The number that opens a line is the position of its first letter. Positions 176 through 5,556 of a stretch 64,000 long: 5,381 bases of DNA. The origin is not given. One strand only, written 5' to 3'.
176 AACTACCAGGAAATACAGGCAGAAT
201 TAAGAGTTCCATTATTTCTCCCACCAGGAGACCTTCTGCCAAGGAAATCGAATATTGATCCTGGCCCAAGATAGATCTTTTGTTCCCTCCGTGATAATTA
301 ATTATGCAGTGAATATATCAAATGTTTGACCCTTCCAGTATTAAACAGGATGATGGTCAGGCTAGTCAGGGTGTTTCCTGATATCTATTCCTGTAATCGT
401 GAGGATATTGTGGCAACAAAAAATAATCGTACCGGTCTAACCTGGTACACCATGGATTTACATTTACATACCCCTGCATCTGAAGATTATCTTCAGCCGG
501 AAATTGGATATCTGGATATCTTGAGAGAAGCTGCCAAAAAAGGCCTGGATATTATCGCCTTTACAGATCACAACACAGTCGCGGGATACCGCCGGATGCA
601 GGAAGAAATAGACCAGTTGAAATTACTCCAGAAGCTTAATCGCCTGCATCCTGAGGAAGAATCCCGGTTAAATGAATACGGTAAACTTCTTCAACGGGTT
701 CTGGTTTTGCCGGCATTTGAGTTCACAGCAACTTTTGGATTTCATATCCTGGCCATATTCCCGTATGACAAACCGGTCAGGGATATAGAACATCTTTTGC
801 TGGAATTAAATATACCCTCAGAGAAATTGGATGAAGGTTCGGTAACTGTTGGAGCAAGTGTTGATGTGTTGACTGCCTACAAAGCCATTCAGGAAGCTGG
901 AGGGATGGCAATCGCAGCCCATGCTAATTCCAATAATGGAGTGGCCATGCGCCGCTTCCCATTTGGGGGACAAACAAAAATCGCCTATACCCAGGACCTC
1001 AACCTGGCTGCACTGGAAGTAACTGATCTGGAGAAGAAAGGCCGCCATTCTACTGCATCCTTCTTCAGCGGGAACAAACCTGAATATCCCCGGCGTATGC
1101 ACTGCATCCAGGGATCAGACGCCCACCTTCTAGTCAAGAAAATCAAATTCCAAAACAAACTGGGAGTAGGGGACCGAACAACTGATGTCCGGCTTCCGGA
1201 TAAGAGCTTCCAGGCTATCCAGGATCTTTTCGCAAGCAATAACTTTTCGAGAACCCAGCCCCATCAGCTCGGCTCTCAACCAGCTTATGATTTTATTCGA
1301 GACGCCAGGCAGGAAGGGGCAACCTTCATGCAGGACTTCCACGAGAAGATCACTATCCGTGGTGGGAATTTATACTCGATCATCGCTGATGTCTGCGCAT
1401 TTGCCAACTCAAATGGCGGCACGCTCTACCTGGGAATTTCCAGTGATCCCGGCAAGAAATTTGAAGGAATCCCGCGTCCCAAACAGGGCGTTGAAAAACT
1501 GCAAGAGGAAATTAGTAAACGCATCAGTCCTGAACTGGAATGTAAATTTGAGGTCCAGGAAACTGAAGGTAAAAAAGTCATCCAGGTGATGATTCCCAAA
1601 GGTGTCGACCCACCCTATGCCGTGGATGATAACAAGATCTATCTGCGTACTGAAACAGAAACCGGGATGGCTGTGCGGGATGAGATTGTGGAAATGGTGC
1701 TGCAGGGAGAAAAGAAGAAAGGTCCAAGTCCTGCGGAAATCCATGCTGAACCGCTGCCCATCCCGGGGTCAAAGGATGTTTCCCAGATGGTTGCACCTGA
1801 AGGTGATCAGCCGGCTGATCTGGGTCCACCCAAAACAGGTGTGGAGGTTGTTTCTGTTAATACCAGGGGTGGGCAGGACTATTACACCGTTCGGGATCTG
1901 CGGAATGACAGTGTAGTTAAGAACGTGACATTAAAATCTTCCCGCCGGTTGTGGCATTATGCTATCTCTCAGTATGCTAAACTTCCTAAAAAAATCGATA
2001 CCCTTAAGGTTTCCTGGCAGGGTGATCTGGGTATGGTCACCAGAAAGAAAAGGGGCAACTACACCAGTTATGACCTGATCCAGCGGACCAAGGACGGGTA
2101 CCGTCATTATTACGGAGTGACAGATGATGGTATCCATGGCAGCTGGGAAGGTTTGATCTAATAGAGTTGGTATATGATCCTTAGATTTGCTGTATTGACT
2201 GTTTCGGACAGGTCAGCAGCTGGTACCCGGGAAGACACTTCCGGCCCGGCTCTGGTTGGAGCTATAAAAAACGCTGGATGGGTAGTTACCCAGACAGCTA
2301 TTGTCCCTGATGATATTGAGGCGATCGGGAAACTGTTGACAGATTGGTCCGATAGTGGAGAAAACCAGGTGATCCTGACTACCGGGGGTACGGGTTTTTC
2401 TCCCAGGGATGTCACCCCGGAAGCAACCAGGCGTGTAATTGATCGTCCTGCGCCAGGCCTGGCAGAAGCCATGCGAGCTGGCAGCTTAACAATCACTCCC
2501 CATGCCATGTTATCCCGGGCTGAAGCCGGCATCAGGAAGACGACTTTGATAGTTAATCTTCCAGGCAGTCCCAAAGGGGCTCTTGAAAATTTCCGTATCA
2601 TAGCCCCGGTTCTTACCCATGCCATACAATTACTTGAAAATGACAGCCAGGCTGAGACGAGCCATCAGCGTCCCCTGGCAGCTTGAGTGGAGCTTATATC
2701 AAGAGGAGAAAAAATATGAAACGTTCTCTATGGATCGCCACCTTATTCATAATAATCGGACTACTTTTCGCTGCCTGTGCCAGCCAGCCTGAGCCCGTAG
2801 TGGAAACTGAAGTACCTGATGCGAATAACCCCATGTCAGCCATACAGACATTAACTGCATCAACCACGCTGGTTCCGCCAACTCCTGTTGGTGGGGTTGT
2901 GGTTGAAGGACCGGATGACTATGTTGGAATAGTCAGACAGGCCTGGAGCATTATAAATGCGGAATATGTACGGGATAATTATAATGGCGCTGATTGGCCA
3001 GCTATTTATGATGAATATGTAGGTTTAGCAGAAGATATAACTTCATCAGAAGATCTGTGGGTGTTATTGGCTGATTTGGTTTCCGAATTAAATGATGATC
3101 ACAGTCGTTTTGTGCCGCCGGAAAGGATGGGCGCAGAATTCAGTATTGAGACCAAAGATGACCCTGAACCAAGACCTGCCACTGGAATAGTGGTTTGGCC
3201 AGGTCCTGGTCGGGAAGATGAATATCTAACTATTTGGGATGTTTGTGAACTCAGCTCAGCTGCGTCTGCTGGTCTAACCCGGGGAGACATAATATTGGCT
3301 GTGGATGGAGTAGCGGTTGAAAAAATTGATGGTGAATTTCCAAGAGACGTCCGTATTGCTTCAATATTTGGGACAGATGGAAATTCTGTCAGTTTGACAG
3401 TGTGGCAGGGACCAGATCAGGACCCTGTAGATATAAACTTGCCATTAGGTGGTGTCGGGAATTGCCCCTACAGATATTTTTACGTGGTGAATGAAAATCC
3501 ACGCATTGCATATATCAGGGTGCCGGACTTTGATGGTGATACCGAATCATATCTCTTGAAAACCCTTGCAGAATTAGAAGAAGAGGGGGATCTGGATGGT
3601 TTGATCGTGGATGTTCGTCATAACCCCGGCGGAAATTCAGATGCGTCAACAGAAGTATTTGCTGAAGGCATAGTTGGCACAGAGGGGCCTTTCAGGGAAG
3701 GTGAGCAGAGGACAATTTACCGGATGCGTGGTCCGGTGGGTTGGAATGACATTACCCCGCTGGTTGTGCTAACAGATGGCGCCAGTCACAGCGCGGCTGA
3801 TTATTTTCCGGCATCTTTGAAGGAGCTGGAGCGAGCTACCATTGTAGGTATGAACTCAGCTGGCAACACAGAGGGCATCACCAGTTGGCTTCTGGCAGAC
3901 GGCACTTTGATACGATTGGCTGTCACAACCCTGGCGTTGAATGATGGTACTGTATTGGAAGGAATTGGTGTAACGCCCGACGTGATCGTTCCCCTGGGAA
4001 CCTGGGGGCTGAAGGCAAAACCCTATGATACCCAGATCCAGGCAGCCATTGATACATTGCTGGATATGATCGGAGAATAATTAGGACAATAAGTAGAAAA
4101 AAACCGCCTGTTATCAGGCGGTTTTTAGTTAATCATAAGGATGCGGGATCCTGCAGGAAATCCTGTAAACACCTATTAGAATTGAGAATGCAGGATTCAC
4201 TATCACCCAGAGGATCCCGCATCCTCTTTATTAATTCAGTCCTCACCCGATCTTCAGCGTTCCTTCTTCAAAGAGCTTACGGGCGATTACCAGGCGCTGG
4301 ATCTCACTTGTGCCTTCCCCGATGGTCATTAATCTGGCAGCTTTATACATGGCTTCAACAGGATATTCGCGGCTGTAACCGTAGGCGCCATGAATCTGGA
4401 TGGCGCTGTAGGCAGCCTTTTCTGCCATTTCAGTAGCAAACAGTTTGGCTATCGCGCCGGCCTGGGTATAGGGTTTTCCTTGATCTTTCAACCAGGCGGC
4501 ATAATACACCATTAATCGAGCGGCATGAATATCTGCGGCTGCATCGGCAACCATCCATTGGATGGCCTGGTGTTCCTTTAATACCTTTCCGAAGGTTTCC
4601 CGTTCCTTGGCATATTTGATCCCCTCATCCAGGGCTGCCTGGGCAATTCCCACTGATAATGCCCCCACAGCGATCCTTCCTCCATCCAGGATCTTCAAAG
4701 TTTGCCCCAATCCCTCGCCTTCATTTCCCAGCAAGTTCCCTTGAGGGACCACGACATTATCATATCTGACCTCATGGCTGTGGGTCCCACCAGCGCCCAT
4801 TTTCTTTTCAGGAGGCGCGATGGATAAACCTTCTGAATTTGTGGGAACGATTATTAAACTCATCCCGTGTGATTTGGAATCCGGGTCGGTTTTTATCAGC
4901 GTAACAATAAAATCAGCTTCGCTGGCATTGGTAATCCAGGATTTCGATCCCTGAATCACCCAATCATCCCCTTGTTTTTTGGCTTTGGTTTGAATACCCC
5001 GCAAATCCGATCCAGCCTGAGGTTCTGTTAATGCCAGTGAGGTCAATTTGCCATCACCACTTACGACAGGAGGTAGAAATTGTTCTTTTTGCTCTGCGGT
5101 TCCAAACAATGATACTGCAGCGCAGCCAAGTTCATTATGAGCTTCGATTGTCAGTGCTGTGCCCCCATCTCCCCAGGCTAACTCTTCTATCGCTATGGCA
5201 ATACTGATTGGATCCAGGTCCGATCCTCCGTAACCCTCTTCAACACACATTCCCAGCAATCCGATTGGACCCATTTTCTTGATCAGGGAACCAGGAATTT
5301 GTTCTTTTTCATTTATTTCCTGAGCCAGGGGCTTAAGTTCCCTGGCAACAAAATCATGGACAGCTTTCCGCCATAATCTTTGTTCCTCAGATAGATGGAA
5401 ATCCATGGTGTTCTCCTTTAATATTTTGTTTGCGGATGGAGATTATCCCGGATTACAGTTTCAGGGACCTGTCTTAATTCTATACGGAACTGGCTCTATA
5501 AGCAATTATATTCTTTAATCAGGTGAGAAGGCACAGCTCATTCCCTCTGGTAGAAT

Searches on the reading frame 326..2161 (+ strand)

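Call 102: search_protein_families(library=pfam, proteins=[window:326-2161:+], max_evalue=0.00001)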
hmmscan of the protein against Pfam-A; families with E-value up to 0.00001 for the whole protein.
window:326-2161:+ (611 aa): 1 family
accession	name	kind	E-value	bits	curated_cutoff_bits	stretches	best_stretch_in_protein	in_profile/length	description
PF04326.19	SLFN_AlbA_2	-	7.2e-18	65.7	25.3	1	352-445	20-113/118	Schlafen, AlbA_2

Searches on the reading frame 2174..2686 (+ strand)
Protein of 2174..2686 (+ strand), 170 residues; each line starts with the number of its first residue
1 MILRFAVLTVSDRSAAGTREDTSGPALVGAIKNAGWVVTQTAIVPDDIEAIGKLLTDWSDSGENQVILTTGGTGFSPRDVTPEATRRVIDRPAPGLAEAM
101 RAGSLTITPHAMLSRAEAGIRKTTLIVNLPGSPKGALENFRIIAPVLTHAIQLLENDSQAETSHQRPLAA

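Call 102: search_protein_families(library=pfam, proteins=[window:2174-2686:+], max_evalue=0.00001)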
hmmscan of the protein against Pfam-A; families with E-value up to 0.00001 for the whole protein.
window:2174-2686:+ (170 aa): 1 family
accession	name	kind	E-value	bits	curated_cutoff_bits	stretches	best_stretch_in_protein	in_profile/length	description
PF00994.29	MoCF_biosynth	-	1.5e-35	122.5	26.6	1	6-149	1-144/144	Probable molybdopterin binding domain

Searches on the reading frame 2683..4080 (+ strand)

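Call 102: search_protein_families(library=pfam, proteins=[window:2683-4080:+], max_evalue=0.00001)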
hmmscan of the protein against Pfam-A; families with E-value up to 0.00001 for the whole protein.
window:2683-4080:+ (465 aa): 3 families
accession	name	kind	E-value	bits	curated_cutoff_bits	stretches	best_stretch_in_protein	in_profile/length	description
PF03572.23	Peptidase_S41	-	2.9e-29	102.2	24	1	274-436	1-165/165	Peptidase family S41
PF14684.11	Tricorn_C1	-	5.1e-09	36.3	24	1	85-132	10-57/59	Tricorn protease C1 domain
PF17820.7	PDZ_6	-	2.6e-06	27.5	27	0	187-216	5-34/54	PDZ domain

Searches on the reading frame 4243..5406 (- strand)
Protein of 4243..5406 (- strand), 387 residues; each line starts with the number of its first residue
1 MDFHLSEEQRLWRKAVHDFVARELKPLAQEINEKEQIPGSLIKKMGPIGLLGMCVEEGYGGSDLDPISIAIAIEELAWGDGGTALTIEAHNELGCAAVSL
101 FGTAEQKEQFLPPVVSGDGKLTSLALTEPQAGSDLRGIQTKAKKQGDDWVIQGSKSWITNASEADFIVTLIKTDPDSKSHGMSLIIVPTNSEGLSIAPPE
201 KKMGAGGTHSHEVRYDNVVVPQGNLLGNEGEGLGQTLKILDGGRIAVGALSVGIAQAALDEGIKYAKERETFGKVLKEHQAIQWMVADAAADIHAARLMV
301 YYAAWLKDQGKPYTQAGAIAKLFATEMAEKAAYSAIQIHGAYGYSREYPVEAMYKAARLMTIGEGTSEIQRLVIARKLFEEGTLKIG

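Call 102: search_protein_families(library=pfam, proteins=[window:4243-5406:-], max_evalue=0.00001)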
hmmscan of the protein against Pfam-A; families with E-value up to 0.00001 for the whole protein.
window:4243-5406:- (387 aa): 4 families
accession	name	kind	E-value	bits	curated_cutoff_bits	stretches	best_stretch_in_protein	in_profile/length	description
PF00441.29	Acyl-CoA_dh_1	-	3.5e-49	167.2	22.4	1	230-378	1-149/150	Acyl-CoA dehydrogenase, C-terminal domain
PF02771.21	Acyl-CoA_dh_N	-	1.7e-34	119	22.9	1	6-118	1-113/113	Acyl-CoA dehydrogenase, N-terminal domain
PF02770.24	Acyl-CoA_dh_M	-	1.2e-26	93.1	33.3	1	124-218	2-97/97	Acyl-CoA dehydrogenase, middle domain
PF08028.16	Acyl-CoA_dh_2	-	2.5e-20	73.5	22.7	1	246-354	2-120/134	Acyl-CoA dehydrogenase, C-terminal domain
